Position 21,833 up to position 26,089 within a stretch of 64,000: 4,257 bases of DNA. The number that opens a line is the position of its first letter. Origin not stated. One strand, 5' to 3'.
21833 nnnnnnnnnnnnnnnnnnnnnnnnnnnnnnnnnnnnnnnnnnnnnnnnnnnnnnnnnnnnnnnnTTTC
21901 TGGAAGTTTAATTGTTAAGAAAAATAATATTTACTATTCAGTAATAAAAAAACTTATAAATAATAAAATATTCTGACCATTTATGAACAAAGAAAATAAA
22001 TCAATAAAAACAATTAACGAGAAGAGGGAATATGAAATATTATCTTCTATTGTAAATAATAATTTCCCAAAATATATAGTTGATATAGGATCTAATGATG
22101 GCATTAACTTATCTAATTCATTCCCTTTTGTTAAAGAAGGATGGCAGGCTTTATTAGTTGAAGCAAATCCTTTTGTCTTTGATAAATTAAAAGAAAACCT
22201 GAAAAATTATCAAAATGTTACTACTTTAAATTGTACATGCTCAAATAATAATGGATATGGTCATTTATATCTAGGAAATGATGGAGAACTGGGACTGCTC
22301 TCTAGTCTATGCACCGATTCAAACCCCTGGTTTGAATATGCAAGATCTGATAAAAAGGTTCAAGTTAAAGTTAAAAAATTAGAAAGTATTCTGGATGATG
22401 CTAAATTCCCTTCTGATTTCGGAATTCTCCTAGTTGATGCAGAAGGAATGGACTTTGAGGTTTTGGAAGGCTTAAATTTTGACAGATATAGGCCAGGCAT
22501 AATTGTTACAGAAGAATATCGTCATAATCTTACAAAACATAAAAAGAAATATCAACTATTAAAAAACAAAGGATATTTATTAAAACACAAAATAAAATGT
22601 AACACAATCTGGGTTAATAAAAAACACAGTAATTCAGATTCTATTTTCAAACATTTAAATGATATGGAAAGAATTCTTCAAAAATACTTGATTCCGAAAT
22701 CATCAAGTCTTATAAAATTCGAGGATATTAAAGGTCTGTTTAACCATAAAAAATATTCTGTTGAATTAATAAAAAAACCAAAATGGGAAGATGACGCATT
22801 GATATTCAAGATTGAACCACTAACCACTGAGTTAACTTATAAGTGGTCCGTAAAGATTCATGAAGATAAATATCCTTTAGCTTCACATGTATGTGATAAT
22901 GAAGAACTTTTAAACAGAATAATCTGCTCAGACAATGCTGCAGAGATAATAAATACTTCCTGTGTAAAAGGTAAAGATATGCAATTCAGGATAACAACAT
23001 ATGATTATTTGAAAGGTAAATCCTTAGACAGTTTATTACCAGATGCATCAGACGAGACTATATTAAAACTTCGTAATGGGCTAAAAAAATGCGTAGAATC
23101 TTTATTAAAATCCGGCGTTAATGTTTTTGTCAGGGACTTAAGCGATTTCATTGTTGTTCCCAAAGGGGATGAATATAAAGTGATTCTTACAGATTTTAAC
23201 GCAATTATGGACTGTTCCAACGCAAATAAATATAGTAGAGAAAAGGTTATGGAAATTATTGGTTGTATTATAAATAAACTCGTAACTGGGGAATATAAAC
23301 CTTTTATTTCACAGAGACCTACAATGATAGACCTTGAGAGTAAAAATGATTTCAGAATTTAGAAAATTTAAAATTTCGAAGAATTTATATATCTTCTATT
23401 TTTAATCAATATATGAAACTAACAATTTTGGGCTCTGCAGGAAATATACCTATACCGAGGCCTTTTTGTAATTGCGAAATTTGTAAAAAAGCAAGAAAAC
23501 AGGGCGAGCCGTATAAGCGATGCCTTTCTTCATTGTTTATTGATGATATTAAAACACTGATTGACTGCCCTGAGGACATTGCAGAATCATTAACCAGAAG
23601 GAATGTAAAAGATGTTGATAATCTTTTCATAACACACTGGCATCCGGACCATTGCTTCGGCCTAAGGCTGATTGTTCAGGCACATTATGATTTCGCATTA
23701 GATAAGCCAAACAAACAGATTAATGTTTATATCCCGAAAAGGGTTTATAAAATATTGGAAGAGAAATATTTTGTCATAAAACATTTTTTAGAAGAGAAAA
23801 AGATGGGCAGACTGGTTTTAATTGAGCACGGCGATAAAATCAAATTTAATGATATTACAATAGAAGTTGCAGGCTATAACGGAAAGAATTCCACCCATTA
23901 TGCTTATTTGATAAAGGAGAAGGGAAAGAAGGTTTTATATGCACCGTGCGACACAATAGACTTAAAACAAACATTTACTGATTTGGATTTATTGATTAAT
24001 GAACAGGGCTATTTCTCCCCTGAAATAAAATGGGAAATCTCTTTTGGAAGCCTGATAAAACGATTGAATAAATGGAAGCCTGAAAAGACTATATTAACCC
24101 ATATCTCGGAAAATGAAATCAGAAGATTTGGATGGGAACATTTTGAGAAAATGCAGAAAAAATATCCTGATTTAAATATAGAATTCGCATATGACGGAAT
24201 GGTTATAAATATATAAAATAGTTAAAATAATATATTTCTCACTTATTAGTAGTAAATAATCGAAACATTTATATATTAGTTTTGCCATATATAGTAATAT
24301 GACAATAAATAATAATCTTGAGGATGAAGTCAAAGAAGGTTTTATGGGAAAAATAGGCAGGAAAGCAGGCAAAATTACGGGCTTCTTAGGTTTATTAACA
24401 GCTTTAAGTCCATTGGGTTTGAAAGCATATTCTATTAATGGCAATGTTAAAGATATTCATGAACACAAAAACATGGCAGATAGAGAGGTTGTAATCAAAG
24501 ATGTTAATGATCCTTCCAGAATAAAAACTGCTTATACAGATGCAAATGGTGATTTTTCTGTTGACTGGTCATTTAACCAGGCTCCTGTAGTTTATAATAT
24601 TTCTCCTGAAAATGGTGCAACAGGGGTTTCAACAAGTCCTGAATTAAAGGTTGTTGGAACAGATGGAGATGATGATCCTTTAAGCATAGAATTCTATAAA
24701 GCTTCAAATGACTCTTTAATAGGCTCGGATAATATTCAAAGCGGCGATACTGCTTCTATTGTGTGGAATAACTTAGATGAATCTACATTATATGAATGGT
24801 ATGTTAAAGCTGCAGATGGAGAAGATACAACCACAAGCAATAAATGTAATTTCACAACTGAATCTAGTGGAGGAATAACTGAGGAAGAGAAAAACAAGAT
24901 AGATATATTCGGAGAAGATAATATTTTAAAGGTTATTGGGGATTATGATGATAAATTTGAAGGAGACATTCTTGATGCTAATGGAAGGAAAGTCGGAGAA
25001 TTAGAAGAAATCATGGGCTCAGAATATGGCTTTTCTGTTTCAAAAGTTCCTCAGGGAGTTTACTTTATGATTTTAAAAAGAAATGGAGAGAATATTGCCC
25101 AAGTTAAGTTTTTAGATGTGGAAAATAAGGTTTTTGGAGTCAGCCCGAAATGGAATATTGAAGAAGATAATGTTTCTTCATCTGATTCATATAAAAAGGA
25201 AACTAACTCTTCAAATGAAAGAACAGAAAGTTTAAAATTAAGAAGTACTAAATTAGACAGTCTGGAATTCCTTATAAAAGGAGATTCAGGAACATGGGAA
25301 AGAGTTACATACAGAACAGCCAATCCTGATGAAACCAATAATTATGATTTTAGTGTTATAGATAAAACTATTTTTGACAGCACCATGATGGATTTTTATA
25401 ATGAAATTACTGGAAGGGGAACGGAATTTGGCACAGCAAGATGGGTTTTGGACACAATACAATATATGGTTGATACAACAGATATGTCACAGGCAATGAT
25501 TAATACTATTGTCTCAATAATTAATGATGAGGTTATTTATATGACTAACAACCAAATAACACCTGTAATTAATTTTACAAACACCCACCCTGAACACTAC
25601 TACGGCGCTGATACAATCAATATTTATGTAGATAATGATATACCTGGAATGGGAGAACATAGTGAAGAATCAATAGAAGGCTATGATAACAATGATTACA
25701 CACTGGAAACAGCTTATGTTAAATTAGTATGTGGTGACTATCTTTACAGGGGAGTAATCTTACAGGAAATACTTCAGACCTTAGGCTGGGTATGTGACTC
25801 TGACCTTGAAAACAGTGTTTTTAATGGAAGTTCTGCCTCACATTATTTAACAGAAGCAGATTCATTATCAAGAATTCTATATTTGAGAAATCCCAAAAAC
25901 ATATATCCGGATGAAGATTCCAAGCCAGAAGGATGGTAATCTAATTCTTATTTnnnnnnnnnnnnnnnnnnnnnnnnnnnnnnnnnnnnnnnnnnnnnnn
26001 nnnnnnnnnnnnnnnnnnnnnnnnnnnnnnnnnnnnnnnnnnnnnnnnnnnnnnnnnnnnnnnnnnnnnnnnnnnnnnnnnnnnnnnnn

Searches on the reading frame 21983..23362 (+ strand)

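Call 65: search_protein_families(library=pfam, proteins=[window:21983-23362:+], max_evalue=0.001)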
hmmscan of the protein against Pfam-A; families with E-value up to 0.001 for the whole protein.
window:21983-23362:+ (459 aa): 1 family
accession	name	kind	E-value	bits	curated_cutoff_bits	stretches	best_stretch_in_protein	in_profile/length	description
PF05050.19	Methyltransf_21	-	7.6e-16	59.1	22.7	1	34-199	1-172/173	Methyltransferase FkbM domain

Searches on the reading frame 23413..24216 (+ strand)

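Call 65: search_protein_families(library=pfam, proteins=[window:23413-24216:+], max_evalue=0.001)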
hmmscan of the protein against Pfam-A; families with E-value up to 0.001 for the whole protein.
window:23413-24216:+ (267 aa): 2 families
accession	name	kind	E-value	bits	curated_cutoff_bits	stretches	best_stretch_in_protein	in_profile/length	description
PF12706.13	Lactamase_B_2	-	3.2e-13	50.2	27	1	49-231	4-200/200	Beta-lactamase superfamily domain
PF00753.33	Lactamase_B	-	1.4e-07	32.1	22.7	1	56-91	30-67/196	Metallo-beta-lactamase superfamily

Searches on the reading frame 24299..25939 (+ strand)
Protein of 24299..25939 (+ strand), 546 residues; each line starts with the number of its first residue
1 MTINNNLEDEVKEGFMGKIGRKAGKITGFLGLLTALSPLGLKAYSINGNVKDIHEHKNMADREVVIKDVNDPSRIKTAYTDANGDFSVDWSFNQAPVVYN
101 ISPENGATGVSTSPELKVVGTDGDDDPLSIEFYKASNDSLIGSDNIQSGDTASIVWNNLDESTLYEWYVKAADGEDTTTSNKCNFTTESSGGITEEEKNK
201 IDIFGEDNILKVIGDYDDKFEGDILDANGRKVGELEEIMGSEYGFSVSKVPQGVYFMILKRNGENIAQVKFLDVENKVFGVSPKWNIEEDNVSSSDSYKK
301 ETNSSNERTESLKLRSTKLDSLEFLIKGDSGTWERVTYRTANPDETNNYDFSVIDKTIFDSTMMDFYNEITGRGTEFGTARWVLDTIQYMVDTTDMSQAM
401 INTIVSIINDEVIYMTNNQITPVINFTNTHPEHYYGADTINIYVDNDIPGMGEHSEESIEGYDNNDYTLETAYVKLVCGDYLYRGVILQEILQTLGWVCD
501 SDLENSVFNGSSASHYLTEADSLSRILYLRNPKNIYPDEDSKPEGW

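Call 6: search_protein_families(library=pfam, proteins=[window:24299-25939:+], max_evalue=1)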
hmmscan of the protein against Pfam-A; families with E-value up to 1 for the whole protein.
window:24299-25939:+ (546 aa): 5 families
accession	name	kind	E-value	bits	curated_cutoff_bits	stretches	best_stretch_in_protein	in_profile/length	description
PF18962.6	Por_Secre_tail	-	0.00092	19.9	27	1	218-267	20-70/75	Secretion system C-terminal sorting domain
PF11150.13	DUF2927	-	0.0025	18.4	26.2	1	466-523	123-181/206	Protein of unknown function (DUF2927)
PF13205.12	Big_5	-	0.071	14.3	23.6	1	93-187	2-105/105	Bacterial Ig-like domain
PF13620.12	CarboxypepD_reg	-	0.095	13.5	32.3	1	45-89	1-43/82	Carboxypeptidase regulatory-like domain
PF19081.6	Ig_7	-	0.12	13.1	27.3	1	144-186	10-52/84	Ig-like domain CHU_C associated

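Call 11: search_protein_families(library=ncbifam, proteins=[window:24299-25939:+], max_evalue=10)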
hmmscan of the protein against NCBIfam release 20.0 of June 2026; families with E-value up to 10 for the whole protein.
window:24299-25939:+ (546 aa): 1 family
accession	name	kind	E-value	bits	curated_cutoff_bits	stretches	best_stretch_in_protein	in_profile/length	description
TIGR04183.1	Por_Secre_tail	domain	0.0078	16.2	23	1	224-271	25-69/72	T9SS type A sorting domain-containing protein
